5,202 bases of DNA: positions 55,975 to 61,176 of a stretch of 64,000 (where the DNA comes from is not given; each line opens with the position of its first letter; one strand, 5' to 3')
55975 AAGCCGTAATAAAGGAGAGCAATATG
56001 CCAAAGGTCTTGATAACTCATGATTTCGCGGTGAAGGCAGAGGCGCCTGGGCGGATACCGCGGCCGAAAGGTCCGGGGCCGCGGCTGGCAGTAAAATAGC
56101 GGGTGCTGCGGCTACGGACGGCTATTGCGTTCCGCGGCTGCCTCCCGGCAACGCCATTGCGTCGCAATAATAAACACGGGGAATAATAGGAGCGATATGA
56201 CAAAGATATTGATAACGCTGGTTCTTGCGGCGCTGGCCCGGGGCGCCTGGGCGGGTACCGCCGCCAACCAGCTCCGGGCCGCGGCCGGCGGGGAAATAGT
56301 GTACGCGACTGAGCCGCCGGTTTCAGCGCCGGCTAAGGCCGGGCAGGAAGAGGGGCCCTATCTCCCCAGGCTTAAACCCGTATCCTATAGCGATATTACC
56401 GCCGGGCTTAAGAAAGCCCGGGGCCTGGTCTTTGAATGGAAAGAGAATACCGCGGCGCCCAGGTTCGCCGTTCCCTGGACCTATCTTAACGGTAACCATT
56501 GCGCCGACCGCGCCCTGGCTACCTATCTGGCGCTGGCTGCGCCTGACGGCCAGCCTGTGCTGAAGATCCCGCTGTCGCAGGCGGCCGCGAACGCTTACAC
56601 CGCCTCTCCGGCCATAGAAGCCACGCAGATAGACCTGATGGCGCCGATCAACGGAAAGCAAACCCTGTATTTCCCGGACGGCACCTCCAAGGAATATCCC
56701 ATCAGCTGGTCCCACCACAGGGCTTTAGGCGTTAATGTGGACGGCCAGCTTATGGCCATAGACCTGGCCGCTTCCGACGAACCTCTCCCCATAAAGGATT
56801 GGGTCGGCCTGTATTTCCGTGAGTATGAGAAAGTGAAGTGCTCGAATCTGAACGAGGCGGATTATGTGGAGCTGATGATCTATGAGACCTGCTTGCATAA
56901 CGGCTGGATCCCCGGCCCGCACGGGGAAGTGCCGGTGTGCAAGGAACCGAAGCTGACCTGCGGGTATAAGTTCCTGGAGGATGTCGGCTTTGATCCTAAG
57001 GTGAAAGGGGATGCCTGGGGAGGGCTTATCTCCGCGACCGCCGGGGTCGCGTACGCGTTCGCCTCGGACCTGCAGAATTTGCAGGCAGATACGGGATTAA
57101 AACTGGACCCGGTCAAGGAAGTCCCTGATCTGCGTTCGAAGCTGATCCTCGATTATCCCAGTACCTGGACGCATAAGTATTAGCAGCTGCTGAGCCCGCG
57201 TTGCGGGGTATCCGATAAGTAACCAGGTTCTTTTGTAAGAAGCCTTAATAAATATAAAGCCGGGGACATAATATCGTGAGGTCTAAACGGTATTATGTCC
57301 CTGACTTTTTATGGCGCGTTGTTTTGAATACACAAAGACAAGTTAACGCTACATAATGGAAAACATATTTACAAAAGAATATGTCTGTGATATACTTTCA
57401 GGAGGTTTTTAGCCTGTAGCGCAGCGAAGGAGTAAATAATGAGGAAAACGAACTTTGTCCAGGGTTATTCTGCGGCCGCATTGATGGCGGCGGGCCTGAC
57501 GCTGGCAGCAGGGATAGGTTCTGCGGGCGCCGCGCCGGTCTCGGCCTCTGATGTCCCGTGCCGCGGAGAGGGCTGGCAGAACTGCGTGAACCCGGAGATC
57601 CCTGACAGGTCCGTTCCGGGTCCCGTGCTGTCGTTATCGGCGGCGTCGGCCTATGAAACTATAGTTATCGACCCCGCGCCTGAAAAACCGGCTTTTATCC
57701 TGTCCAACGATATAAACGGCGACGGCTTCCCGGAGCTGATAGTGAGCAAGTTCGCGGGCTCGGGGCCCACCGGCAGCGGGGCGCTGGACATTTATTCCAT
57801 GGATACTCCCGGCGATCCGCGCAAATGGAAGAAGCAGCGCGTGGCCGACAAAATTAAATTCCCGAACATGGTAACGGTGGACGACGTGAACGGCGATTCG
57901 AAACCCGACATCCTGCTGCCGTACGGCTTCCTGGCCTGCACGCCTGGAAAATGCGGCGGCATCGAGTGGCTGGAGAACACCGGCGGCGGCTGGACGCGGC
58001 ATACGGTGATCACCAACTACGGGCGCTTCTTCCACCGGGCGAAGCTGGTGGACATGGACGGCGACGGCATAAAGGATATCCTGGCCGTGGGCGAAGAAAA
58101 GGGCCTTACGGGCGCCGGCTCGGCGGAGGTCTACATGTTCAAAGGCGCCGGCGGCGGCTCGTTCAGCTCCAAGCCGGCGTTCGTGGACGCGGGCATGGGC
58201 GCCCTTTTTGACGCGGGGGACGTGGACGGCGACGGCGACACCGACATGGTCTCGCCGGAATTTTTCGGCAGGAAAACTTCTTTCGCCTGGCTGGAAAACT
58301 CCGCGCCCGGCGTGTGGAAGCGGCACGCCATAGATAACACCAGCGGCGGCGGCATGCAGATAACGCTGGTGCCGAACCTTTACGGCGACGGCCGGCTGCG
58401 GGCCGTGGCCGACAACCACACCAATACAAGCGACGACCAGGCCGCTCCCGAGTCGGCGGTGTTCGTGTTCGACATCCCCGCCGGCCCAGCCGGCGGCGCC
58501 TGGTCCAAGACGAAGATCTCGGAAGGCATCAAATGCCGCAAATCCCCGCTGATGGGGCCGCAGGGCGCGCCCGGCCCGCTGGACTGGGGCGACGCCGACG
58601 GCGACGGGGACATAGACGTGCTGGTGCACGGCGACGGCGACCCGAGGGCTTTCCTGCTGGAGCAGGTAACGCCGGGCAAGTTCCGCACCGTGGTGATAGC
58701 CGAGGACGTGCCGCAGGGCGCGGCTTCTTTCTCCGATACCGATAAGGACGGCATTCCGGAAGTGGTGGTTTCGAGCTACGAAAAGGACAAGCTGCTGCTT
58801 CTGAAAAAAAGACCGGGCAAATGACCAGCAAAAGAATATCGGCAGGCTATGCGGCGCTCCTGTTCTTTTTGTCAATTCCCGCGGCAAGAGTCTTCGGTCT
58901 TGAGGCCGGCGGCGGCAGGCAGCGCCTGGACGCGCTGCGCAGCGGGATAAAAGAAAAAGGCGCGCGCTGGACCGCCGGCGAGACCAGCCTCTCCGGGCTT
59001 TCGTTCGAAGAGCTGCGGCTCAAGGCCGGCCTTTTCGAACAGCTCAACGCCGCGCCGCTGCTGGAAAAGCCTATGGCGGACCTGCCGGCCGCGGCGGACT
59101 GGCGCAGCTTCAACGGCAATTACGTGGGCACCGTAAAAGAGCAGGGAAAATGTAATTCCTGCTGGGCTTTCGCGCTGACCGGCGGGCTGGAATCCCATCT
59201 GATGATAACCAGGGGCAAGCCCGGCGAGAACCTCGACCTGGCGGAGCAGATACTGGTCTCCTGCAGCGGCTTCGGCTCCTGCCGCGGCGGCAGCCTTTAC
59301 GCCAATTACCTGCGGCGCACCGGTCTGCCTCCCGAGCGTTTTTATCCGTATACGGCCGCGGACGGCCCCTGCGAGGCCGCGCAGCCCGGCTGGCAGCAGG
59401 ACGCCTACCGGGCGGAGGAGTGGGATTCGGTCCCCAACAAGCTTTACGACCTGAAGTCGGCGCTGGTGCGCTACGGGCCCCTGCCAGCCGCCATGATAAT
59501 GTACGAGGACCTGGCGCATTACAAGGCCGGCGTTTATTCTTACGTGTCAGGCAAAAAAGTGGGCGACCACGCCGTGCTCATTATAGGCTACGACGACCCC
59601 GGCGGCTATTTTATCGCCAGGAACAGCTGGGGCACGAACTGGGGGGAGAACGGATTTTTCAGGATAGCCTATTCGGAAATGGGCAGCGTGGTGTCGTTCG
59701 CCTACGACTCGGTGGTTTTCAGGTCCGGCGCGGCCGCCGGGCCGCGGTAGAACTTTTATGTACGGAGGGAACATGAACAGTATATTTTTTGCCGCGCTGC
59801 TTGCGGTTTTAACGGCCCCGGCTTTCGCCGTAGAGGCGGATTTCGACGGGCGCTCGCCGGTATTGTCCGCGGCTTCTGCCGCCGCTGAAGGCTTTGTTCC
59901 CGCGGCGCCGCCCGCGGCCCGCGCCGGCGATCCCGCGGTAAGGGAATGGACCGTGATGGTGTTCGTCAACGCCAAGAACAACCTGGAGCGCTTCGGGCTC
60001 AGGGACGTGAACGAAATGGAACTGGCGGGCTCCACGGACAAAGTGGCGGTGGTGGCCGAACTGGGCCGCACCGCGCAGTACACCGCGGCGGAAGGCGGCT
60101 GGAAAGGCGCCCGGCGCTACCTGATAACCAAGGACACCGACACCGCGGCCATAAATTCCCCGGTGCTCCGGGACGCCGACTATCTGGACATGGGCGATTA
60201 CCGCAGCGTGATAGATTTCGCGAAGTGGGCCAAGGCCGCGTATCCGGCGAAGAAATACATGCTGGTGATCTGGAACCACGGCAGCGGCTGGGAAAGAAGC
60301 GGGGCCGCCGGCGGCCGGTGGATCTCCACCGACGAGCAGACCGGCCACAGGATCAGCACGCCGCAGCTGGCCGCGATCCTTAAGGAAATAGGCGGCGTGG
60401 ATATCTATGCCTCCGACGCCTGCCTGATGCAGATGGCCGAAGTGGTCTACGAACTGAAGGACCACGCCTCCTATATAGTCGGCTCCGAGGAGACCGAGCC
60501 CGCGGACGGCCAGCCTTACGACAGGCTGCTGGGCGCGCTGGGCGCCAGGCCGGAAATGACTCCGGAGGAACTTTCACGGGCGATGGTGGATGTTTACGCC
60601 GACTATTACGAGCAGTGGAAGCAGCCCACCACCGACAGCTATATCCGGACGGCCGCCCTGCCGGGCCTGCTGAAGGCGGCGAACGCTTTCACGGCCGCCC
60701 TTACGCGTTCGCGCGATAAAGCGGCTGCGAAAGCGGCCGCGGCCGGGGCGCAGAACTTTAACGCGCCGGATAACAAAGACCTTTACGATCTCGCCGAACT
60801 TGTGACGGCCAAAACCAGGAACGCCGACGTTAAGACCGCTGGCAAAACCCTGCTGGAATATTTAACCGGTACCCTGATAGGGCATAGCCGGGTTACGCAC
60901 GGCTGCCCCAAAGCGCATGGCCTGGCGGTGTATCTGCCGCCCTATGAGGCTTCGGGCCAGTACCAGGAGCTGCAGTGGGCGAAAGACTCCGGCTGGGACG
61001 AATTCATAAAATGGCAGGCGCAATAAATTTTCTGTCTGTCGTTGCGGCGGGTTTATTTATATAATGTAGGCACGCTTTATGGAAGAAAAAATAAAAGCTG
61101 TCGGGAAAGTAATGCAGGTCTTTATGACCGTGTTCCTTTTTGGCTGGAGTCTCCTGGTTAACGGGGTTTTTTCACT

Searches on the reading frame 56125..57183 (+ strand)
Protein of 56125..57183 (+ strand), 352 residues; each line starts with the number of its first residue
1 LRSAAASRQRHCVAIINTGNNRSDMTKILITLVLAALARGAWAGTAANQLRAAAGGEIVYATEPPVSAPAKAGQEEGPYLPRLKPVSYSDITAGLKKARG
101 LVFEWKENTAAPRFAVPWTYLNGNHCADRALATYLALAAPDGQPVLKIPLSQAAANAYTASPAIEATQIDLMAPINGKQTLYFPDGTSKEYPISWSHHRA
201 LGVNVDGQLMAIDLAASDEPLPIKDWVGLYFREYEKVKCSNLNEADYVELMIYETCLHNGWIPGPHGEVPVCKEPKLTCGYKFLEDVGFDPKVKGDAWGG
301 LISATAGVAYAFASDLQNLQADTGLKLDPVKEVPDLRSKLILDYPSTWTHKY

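Call 8: search_protein_families(library=pfam, proteins=[window:56125-57183:+], max_evalue=0.01)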
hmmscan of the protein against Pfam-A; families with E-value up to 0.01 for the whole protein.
window:56125-57183:+ (352 aa): 1 family
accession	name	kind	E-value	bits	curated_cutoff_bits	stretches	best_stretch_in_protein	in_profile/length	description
PF18626.7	Gln_deamidase_2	-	2.1e-08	34.7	25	1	115-227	16-103/106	Glutaminase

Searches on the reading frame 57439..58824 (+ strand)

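Call 17: search_protein_families(library=pfam, proteins=[window:57439-58824:+], max_evalue=0.01)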
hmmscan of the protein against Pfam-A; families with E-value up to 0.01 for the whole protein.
window:57439-58824:+ (461 aa): 3 families
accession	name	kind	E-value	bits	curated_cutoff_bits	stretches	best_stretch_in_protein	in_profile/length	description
PF13517.12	FG-GAP_3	-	4.1e-21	75.8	26.9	3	205-271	1-60/61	FG-GAP-like repeat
PF01839.29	FG-GAP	-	3.7e-09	36.7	22.1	1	91-118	9-36/37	FG-GAP repeat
PF16743.10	PliI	-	0.0013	18.8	27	0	90-109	65-85/123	Periplasmic lysozyme inhibitor of I-type lysozyme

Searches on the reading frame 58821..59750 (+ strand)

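Call 17: search_protein_families(library=pfam, proteins=[window:58821-59750:+], max_evalue=0.01)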
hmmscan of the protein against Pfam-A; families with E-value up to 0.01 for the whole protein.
window:58821-59750:+ (309 aa): 1 family
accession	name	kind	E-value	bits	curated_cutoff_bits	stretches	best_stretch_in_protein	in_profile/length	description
PF00112.29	Peptidase_C1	-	4.9e-46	158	20.7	1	88-286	1-206/220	Papain family cysteine protease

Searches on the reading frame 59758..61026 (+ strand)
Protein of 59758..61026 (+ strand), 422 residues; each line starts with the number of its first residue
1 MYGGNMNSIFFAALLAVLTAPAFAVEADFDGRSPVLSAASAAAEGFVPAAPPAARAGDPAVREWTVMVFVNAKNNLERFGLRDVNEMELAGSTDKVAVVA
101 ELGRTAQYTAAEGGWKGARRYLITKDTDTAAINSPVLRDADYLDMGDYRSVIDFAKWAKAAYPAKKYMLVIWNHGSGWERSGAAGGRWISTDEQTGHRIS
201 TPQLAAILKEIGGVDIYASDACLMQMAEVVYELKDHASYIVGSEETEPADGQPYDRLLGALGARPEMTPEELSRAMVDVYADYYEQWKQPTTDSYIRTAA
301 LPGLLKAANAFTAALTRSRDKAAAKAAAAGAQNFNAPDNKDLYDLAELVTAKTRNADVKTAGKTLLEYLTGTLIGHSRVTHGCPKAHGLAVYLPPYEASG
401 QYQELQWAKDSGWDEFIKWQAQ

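Call 17: search_protein_families(library=pfam, proteins=[window:59758-61026:+], max_evalue=0.01)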
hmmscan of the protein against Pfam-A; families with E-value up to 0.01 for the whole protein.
window:59758-61026:+ (422 aa): 1 family
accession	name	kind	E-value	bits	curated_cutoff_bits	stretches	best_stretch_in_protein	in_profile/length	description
PF03415.19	Peptidase_C11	-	1.5e-46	160.1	25.8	1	68-418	1-357/359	Clostripain family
